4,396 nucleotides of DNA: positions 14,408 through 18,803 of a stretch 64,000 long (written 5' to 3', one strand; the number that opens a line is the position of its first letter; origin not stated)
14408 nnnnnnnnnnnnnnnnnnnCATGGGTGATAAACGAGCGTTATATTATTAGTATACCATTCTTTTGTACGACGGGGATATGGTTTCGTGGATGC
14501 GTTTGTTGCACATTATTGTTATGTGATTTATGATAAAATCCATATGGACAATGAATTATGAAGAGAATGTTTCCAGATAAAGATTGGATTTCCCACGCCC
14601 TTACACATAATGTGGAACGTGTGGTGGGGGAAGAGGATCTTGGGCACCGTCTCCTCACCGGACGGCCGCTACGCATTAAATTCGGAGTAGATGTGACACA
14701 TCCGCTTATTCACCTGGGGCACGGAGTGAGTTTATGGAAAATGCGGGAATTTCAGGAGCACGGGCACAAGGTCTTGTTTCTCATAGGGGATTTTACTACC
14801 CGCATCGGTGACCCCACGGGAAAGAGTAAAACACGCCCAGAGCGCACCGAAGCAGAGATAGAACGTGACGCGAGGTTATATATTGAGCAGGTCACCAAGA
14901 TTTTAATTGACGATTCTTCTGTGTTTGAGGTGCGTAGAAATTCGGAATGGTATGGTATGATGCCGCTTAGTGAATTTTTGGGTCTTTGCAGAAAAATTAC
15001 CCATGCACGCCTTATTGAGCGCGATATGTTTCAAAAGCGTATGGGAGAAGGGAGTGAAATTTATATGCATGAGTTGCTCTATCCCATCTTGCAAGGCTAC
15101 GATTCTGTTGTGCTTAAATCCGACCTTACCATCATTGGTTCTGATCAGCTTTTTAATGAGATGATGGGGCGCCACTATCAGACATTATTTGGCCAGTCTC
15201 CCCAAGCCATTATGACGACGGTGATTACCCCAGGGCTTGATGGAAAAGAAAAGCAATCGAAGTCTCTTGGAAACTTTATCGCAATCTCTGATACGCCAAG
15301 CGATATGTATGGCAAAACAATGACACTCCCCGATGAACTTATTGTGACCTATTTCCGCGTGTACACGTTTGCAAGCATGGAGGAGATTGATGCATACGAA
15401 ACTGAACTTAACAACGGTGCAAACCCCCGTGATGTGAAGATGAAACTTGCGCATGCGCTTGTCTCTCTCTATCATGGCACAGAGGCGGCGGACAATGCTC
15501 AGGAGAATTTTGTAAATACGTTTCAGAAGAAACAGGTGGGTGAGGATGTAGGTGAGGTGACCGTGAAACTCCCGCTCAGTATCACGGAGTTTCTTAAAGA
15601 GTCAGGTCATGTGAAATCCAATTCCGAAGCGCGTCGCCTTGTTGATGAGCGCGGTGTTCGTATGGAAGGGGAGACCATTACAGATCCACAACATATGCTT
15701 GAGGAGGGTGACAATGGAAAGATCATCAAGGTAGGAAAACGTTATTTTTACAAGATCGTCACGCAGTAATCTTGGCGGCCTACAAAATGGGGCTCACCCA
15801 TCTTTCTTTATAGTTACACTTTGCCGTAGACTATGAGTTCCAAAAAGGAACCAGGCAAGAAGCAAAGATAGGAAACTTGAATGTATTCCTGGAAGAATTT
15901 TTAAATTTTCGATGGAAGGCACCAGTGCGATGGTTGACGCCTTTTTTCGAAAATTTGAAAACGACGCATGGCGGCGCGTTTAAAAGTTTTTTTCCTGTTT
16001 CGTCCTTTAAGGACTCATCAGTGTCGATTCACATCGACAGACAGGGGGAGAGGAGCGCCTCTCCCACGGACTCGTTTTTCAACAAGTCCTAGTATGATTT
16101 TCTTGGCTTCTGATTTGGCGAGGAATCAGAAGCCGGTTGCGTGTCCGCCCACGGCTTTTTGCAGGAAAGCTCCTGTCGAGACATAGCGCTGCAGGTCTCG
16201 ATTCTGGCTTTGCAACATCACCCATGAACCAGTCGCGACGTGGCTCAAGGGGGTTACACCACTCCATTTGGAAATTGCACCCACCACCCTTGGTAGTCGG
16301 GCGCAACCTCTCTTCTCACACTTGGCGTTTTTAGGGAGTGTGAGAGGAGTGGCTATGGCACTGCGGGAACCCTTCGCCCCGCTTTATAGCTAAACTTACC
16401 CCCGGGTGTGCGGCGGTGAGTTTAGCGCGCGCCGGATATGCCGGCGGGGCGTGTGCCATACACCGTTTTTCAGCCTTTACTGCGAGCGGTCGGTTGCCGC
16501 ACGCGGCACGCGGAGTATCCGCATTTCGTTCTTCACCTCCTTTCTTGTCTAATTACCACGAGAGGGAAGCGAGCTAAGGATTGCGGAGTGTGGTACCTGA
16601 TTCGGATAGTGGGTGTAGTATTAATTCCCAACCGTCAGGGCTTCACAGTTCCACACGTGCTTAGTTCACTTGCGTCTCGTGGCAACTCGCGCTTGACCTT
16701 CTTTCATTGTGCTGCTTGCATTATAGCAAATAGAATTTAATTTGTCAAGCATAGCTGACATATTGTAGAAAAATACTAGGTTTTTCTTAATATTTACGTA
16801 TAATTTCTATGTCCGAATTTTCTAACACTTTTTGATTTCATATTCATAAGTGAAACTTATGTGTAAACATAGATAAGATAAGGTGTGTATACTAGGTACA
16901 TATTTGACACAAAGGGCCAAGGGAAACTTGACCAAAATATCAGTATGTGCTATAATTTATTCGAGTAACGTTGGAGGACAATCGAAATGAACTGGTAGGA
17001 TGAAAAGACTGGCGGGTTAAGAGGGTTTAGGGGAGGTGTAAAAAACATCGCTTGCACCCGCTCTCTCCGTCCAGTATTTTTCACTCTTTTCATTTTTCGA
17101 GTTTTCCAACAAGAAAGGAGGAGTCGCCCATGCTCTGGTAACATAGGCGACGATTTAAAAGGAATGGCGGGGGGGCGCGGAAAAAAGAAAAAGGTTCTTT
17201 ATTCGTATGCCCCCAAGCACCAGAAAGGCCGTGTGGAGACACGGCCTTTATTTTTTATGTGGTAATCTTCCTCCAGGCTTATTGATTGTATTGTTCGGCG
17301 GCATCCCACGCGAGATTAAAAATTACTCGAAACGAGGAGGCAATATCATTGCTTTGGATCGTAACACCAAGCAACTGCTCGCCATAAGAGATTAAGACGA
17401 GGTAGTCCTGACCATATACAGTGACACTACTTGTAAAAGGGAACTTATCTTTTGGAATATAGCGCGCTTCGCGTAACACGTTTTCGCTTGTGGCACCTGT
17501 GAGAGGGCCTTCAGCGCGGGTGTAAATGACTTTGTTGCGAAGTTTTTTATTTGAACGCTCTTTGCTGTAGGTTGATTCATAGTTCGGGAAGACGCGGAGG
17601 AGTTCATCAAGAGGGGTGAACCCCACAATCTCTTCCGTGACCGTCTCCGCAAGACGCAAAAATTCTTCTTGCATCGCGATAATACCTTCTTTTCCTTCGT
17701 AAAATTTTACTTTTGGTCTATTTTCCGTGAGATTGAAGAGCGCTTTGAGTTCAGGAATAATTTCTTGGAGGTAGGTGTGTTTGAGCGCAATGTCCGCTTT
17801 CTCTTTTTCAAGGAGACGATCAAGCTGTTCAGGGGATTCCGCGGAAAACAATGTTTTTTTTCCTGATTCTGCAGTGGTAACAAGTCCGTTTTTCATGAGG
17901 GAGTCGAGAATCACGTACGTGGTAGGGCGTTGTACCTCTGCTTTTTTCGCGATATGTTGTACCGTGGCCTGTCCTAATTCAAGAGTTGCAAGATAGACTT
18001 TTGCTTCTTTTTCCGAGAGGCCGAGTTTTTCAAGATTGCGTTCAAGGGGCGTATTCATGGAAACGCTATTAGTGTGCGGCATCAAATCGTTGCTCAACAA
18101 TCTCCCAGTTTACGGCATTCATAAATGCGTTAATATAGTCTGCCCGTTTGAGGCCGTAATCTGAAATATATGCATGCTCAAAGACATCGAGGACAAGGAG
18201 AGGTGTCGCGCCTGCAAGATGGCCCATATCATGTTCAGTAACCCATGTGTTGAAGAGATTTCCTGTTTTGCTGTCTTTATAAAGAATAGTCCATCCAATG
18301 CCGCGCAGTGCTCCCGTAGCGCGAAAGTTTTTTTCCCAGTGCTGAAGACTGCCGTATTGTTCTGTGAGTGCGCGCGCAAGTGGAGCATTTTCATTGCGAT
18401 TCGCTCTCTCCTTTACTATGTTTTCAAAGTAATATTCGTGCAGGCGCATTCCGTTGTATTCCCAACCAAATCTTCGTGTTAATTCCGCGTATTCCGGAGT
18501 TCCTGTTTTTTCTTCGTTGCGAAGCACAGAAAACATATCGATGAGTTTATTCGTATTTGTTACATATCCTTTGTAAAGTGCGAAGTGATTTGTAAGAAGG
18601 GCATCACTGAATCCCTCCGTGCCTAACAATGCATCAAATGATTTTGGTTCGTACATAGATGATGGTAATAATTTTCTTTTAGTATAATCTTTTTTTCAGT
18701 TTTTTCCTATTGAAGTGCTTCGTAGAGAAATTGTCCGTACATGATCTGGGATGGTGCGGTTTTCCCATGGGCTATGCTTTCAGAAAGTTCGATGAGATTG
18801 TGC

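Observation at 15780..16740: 0.9-kb GC-rich, ORF-free island with dense stem-loops between tyrS and an sRNA-like unit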

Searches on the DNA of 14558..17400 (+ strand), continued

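Call 66: search_rna_families(sources=[L270, L269, L019, L015], threshold=evalue, max_evalue=0.1)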
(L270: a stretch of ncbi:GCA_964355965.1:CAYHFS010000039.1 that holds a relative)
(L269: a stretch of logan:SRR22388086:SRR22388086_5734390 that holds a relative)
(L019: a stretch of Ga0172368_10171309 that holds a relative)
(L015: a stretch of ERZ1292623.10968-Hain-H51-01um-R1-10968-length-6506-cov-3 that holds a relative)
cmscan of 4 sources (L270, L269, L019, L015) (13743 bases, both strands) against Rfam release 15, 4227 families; matches with E-value up to 0.1: 2.
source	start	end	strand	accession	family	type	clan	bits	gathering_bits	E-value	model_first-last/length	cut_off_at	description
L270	1881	1947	+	RF01772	rnk_pseudo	Cis-reg; leader;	-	30.2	55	0.091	1-108/108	no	Pseudomonas rnk leader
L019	946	1032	+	RF02837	anti-hemB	Gene; sRNA;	-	25.8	49.5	0.016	1-81/81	no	Burkholderia RNA 7 (anti-hemB)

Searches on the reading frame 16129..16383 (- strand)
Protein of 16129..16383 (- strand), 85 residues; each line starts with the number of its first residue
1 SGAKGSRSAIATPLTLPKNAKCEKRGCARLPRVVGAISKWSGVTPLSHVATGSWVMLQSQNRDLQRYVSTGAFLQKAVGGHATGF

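Call 106: search_protein_representatives(protein=window:16129-16383:-)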
Query: 85 residues. Proteins with E-value up to 0.001 (for the whole library): 1; up to 1e-10: 0; up to 1e-30: 0. The best 1 are listed.
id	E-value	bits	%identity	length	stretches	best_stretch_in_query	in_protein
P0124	3.1e-04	37.1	25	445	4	31-82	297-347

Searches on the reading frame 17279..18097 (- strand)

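Call 46: search_protein_families(library=pfam, max_evalue=0.1, proteins=[window:17279-18097:-])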
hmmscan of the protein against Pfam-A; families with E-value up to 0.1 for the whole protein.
window:17279-18097:- (272 aa): 8 families
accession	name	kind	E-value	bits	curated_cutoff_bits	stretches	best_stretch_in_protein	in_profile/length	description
PF01978.25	TrmB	-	2.9e-17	62.7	25.6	1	22-90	1-68/68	Sugar-specific transcriptional regulator TrmB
PF24033.1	DUF7342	-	3.7e-05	24.2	31.6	1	44-88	18-62/150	Family of unknown function (DUF7342)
PF01047.28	MarR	-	0.00049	20.4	24.6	1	40-74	14-48/59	MarR family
PF03965.22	Penicillinase_R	-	0.00078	20.2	22.6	1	27-89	1-67/115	Penicillinase repressor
PF09339.16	HTH_IclR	-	0.0067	16.6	22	1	44-75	19-50/52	IclR helix-turn-helix domain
PF12802.13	MarR_2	-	0.0094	16.5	27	1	42-79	17-56/61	MarR family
PF02082.26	Rrf2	-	0.037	14.6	30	1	34-76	13-56/132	Iron-dependent Transcriptional regulator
PF21248.3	SoFic-like_C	-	0.095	13.4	27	0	46-84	33-71/76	Protein adenylyltransferase SoFic-like, C-terminal domain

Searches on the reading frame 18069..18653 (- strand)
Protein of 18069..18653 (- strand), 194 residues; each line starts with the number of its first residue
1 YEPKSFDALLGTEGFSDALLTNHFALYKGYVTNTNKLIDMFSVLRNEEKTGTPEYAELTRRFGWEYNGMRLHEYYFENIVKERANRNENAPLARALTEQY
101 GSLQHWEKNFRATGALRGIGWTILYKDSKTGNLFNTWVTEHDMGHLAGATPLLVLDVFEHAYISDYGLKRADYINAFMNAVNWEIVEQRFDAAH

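Call 96: search_protein_families(library=pfam, max_evalue=0.00001, proteins=[window:18069-18653:-])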
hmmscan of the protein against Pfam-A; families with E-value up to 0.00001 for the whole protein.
window:18069-18653:- (194 aa): 1 family
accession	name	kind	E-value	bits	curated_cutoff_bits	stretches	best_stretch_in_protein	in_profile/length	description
PF02777.23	Sod_Fe_C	-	3.7e-27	94.8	20.9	1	90-189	3-102/102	Iron/manganese superoxide dismutases, C-terminal domain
